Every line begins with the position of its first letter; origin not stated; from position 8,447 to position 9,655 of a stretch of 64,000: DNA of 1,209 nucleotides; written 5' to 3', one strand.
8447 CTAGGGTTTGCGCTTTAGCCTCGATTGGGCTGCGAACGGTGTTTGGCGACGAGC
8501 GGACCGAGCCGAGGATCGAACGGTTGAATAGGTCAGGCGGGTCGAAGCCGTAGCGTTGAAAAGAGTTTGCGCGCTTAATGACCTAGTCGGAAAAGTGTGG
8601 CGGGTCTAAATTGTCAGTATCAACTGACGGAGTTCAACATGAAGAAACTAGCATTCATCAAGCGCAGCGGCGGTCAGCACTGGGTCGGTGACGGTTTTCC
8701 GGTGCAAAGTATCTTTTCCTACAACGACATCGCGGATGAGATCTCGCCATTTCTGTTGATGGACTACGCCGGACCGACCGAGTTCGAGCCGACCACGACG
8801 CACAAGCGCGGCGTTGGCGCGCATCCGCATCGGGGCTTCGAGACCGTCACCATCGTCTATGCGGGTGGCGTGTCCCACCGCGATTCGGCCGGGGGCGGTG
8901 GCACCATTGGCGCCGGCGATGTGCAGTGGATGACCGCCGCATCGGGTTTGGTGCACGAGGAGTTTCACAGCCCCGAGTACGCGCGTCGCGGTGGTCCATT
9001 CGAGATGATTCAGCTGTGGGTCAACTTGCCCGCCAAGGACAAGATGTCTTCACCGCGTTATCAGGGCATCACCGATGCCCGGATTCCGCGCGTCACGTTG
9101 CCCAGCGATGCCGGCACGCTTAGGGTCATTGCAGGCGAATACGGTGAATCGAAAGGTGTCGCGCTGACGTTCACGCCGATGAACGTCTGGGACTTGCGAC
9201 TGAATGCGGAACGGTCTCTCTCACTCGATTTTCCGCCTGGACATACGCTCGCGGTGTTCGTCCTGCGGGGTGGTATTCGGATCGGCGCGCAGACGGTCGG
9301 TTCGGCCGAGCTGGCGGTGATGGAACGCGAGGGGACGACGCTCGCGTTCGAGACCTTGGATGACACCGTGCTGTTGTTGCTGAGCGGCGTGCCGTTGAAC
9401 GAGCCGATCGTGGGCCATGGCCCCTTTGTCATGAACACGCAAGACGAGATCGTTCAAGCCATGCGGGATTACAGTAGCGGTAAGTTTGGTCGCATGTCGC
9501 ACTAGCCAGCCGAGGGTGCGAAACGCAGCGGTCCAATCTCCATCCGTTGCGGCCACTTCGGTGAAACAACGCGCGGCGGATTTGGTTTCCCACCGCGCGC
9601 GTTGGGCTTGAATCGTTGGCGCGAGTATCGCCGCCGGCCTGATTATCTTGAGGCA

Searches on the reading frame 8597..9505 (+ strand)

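Call 3: search_protein_families(library=pfam, proteins=[window:8597-9505:+], max_evalue=0.01)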
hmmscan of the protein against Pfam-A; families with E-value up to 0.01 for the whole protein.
window:8597-9505:+ (302 aa): 2 families
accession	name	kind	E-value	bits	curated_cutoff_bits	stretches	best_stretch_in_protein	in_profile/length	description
PF02678.22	Pirin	-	1.9e-30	105.5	26.1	1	36-142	4-108/108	Pirin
PF05726.19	Pirin_C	-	2.1e-27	96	27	1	197-298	1-103/103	Pirin C-terminal cupin domain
